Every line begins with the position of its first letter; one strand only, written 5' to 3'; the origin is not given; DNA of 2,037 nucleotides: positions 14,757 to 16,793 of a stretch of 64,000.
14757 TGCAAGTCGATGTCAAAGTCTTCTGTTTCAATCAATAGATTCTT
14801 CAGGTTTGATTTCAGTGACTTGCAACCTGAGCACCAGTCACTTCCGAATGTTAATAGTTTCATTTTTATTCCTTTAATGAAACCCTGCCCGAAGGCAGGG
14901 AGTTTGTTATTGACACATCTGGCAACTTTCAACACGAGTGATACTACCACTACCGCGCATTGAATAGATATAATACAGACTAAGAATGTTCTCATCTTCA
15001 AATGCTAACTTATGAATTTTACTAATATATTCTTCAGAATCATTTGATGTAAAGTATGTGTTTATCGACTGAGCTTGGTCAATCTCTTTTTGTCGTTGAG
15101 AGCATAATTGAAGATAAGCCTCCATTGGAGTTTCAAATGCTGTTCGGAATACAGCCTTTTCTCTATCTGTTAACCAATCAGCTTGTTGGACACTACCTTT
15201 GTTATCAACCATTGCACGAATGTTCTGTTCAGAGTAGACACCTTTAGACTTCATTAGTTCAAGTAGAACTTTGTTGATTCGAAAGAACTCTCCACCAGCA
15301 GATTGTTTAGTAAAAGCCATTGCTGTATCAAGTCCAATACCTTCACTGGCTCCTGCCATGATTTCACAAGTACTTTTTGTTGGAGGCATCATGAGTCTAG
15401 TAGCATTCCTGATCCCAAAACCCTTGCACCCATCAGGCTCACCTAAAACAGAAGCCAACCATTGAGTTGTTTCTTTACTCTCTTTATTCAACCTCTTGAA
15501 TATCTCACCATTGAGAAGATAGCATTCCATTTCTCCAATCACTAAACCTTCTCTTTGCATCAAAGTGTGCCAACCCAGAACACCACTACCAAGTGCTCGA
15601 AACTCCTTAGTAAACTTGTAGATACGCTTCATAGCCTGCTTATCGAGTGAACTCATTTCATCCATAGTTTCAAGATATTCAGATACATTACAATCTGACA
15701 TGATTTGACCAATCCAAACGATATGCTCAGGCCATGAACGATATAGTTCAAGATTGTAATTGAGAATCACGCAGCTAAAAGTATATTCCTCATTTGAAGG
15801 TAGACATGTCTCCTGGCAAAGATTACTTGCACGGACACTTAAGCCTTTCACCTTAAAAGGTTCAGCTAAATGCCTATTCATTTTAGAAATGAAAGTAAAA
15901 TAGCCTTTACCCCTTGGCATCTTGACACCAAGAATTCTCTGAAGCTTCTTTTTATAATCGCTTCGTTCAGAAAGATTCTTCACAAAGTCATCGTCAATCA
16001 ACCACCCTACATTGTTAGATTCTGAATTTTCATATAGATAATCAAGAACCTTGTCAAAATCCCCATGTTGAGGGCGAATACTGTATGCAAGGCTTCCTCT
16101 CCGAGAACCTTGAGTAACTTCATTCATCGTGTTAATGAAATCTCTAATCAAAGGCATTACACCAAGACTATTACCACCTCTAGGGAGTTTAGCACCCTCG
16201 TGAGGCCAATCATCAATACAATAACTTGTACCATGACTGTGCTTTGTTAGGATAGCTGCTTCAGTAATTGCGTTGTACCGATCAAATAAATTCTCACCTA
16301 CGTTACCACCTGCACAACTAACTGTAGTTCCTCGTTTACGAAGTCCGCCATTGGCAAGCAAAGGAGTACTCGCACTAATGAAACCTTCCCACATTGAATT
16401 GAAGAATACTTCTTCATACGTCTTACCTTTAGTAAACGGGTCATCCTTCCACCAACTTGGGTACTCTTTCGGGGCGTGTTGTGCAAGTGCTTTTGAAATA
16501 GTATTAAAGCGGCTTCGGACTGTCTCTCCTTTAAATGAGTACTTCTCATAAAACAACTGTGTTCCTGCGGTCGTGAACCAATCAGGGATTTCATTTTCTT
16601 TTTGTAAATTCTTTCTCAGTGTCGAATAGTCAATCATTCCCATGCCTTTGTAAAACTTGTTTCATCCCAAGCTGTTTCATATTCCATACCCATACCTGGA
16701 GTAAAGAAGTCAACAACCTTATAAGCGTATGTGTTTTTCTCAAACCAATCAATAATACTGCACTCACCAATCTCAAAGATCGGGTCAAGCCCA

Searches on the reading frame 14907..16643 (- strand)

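Call 16: search_protein_families(library=pfam, proteins=[window:14907-16643:-], max_evalue=0.001)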
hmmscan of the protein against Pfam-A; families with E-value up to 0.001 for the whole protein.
window:14907-16643:- (578 aa): 2 families
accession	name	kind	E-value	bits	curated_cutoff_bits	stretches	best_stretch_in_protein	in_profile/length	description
PF02867.20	Ribonuc_red_lgC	-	6.4e-47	160.8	23.9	3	407-550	374-515/523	Ribonucleotide reductase, barrel domain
PF00317.26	Ribonuc_red_lgN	-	1.4e-06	28.7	28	1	23-103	3-76/77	Ribonucleotide reductase, all-alpha domain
